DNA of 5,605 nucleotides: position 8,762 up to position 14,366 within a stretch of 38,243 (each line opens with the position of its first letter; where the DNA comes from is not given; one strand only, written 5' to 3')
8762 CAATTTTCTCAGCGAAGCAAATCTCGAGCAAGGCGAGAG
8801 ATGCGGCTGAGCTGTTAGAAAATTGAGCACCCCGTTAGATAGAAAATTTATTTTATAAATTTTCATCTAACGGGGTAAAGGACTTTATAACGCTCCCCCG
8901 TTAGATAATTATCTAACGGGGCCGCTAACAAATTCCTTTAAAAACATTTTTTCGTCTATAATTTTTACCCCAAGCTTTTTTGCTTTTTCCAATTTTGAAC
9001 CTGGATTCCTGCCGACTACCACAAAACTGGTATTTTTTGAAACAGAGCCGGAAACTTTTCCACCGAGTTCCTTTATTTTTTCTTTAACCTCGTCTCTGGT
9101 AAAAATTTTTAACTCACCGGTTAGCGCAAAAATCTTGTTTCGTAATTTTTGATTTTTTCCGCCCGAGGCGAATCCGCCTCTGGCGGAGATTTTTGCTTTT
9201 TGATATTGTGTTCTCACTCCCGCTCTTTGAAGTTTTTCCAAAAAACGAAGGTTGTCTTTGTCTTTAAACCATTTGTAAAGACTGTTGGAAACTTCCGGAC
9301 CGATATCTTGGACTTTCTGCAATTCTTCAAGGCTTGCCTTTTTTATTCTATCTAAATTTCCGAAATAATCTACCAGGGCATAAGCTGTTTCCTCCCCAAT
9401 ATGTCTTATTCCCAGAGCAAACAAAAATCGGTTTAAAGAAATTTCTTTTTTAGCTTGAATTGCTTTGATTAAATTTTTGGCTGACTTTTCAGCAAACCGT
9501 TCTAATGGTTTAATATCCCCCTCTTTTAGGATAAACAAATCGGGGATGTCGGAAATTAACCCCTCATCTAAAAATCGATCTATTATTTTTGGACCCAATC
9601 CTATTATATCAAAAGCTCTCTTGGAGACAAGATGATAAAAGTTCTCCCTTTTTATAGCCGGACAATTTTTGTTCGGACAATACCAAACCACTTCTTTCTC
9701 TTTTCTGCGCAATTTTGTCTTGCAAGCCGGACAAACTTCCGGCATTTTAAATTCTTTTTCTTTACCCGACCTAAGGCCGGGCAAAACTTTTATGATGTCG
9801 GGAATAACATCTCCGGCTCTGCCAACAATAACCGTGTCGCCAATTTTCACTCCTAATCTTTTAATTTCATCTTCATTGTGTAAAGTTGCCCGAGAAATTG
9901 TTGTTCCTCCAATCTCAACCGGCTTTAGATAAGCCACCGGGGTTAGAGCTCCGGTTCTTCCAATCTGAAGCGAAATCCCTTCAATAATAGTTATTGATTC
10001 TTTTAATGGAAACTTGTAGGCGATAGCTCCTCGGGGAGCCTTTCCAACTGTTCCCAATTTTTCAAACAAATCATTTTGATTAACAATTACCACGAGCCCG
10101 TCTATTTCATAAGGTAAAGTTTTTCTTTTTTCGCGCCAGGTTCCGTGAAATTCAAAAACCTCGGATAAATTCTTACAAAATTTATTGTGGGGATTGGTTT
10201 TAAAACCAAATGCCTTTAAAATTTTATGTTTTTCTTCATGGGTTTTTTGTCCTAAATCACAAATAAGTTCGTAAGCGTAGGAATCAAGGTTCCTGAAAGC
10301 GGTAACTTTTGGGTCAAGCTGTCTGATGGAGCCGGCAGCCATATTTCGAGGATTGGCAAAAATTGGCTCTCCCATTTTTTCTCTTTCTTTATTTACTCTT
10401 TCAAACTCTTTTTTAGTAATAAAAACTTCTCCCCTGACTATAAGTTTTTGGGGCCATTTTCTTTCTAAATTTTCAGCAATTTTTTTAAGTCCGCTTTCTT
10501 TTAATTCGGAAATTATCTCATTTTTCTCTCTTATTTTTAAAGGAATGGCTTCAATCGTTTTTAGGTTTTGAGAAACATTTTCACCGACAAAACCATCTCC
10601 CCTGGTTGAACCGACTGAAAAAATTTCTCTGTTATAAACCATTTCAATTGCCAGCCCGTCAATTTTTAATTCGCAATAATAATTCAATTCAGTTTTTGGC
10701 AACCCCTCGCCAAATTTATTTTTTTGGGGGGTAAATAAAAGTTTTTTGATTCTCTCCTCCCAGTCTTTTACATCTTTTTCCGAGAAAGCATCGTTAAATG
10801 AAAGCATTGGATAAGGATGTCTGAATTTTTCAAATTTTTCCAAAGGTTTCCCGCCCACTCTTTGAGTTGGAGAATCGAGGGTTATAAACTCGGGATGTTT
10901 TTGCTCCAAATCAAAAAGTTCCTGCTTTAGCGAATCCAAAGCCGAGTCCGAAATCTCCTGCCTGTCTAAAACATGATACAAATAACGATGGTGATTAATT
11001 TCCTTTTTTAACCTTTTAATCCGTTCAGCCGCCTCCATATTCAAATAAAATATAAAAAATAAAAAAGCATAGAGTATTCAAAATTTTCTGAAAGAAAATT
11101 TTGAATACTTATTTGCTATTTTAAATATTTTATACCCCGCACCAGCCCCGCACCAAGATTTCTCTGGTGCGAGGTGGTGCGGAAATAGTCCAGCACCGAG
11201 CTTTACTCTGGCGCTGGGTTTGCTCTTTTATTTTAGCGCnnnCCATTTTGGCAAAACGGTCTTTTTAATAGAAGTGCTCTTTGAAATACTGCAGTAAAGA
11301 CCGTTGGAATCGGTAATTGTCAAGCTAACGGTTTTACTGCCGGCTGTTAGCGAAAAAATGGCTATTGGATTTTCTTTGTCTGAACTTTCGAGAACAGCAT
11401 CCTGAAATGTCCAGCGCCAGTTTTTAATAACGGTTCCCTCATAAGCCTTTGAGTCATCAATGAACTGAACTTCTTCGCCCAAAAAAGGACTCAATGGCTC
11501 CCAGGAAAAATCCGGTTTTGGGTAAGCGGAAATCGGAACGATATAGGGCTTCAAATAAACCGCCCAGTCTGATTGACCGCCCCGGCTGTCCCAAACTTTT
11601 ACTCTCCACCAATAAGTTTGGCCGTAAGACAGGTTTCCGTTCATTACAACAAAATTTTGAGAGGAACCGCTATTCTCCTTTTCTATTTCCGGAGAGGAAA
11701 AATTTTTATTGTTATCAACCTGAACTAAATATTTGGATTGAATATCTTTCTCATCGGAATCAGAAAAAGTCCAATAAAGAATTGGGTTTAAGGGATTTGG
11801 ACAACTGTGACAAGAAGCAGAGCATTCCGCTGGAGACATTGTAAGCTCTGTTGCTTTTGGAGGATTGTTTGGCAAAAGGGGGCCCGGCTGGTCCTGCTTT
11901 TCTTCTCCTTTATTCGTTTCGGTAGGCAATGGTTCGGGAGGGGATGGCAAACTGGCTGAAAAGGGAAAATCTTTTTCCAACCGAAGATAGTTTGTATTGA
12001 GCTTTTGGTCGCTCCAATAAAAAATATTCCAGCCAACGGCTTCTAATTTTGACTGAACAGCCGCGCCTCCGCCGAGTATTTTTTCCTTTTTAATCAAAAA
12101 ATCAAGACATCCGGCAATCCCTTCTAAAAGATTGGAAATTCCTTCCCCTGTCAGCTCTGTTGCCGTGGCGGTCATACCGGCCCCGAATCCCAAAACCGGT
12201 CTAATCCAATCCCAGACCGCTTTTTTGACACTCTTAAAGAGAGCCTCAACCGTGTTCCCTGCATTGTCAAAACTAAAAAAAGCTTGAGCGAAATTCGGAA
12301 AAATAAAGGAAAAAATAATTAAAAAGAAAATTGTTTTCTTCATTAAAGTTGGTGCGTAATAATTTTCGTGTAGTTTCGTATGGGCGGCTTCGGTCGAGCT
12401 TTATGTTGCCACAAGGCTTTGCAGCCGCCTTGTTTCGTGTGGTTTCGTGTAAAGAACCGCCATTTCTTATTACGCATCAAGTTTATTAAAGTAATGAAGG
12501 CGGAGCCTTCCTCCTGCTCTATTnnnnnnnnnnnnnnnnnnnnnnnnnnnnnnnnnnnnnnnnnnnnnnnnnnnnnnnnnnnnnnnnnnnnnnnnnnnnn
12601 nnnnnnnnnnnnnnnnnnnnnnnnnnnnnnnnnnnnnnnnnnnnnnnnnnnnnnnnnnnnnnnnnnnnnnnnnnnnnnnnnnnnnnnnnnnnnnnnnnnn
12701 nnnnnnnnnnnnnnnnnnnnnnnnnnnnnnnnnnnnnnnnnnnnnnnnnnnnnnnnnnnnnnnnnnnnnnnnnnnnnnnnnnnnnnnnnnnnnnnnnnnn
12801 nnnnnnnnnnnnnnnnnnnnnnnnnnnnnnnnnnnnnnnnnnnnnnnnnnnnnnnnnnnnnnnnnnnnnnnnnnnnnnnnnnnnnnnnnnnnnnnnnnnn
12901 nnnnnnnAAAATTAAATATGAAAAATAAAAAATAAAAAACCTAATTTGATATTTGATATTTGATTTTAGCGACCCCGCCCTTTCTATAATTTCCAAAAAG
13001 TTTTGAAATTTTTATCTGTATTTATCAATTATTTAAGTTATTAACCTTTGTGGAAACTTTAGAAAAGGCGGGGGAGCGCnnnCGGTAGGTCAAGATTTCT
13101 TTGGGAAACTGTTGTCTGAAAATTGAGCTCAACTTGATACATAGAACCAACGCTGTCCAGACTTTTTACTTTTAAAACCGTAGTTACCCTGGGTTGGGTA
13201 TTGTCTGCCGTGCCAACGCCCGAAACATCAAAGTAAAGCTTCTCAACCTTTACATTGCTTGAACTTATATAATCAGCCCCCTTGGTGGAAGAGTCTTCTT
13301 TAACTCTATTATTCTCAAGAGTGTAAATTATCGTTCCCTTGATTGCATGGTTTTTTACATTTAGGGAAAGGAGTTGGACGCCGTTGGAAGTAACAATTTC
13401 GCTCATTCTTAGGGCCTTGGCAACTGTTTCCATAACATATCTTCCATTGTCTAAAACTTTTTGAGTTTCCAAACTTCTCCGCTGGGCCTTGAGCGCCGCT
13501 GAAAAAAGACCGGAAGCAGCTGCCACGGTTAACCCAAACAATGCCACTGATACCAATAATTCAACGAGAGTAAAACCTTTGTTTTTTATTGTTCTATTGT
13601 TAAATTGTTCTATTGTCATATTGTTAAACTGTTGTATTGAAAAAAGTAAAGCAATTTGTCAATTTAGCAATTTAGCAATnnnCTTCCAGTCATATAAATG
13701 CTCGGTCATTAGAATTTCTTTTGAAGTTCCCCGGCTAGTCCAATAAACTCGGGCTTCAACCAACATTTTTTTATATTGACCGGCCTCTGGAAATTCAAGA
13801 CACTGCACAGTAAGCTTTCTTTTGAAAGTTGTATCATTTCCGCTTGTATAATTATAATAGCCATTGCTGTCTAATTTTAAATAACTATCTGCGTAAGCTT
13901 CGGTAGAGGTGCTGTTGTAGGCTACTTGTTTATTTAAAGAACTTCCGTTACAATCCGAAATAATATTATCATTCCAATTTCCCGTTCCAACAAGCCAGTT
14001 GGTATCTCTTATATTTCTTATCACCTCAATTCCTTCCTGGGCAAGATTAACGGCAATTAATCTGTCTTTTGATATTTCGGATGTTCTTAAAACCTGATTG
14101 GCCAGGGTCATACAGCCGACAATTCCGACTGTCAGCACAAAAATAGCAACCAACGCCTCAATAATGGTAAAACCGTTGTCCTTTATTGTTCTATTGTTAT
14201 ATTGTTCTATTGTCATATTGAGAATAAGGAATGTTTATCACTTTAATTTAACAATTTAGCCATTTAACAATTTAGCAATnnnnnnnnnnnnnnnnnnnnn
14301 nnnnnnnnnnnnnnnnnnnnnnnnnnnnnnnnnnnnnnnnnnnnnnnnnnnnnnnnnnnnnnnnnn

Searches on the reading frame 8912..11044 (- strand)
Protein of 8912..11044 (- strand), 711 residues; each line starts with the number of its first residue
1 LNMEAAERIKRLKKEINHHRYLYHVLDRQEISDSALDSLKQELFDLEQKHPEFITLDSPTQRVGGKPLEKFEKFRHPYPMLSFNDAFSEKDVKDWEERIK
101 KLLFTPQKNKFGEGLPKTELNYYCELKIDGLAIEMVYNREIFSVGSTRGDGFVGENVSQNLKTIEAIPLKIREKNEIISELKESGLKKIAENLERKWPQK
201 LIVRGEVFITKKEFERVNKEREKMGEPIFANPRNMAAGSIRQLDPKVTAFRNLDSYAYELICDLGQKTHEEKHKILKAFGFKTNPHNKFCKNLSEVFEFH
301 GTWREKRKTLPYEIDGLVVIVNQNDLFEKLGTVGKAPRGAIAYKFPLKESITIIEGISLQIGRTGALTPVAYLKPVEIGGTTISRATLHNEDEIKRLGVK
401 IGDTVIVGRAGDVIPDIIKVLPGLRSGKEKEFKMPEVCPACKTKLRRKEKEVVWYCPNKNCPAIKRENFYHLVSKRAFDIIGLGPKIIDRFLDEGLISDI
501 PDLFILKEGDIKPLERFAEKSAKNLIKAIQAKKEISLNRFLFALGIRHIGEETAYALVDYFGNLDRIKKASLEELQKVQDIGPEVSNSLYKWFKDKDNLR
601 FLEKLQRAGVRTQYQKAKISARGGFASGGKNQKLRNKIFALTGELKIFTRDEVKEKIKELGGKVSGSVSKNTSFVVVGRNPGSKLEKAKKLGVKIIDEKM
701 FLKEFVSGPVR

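Call 55: search_protein_families(library=pfam, proteins=[window:8912-11044:-], max_evalue=0.0001)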
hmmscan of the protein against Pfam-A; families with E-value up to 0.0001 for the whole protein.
window:8912-11044:- (711 aa): 8 families
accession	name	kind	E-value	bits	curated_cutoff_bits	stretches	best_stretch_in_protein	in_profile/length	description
PF01653.23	DNA_ligase_aden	-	2.2e-79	267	27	2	186-346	86-251/253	NAD-dependent DNA ligase adenylation domain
PF03120.22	DNA_ligase_OB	-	6.1e-32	109.8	32.9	1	352-428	2-78/79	NAD-dependent DNA ligase OB-fold domain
PF12826.13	HHH_2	-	6.1e-23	81.2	27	1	539-600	1-62/64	Helix-hairpin-helix motif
PF00533.33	BRCT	-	9.5e-16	58.2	21.3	1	632-699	4-72/78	BRCA1 C Terminus (BRCT) domain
PF03119.21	DNA_ligase_ZBD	-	9.6e-11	41.8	25.8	1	438-463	2-27/27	NAD-dependent DNA ligase C4 zinc finger domain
PF14520.12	HHH_5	-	2.5e-09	37.9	27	1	541-585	2-47/57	Helix-hairpin-helix domain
PF22745.1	Nlig-Ia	-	6.1e-09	36.9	27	1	5-54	2-51/92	DNA ligase-like, N-terminal NAD+-binding domain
PF12738.14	PTCB-BRCT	-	1.2e-07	32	22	1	650-696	13-59/63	twin BRCT domain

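Call 66: search_protein_families(library=pfam, proteins=[window:8912-11044:-], max_evalue=0.001)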
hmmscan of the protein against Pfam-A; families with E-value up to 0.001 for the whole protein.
window:8912-11044:- (711 aa): 9 families
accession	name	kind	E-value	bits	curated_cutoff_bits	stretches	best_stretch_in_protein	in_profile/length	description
PF01653.23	DNA_ligase_aden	-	2.2e-79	267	27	2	186-346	86-251/253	NAD-dependent DNA ligase adenylation domain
PF03120.22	DNA_ligase_OB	-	6.1e-32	109.8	32.9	1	352-428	2-78/79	NAD-dependent DNA ligase OB-fold domain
PF12826.13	HHH_2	-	6.1e-23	81.2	27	1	539-600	1-62/64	Helix-hairpin-helix motif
PF00533.33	BRCT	-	9.5e-16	58.2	21.3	1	632-699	4-72/78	BRCA1 C Terminus (BRCT) domain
PF03119.21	DNA_ligase_ZBD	-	9.6e-11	41.8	25.8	1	438-463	2-27/27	NAD-dependent DNA ligase C4 zinc finger domain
PF14520.12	HHH_5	-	2.5e-09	37.9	27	1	541-585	2-47/57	Helix-hairpin-helix domain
PF22745.1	Nlig-Ia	-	6.1e-09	36.9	27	1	5-54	2-51/92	DNA ligase-like, N-terminal NAD+-binding domain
PF12738.14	PTCB-BRCT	-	1.2e-07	32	22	1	650-696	13-59/63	twin BRCT domain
PF00633.29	HHH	-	0.0002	21.5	24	0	564-585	2-23/30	Helix-hairpin-helix motif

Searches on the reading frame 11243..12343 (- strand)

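Call 55: search_protein_families(library=pfam, proteins=[window:11243-12343:-], max_evalue=0.0001)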
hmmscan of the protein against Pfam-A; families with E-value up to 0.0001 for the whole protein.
window:11243-12343:- (367 aa): 2 families
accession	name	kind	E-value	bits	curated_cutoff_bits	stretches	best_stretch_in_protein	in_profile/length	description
PF25788.1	Ig_Rha78A_N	-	1.6e-11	44.9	27.4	1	186-261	19-94/105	Rha78A-like, N-terminal immunoglobulin domain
PF18911.6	PKD_4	-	2.2e-05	24.8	27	1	289-356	17-80/85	PKD domain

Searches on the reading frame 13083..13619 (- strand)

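Call 55: search_protein_families(library=pfam, proteins=[window:13083-13619:-], max_evalue=0.0001)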
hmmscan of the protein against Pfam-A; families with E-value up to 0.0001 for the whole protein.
window:13083-13619:- (179 aa): 1 family
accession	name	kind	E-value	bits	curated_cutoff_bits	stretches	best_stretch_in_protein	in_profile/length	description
PF07963.17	N_methyl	-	1.7e-07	31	21.2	1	12-35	3-26/27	Prokaryotic N-terminal methylation motif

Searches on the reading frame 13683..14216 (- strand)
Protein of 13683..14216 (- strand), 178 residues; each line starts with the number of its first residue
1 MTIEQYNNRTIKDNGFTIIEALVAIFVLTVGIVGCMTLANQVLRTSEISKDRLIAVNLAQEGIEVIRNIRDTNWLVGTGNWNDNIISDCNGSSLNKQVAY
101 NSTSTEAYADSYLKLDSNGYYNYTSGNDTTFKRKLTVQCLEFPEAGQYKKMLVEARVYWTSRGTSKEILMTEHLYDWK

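Call 55: search_protein_families(library=pfam, proteins=[window:13683-14216:-], max_evalue=0.0001)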
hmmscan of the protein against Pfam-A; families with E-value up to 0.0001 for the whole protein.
window:13683-14216:- (178 aa): 1 family
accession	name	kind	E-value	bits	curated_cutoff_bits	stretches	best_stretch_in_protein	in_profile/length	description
PF07963.17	N_methyl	-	4e-05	23.5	21.2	1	12-34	3-25/27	Prokaryotic N-terminal methylation motif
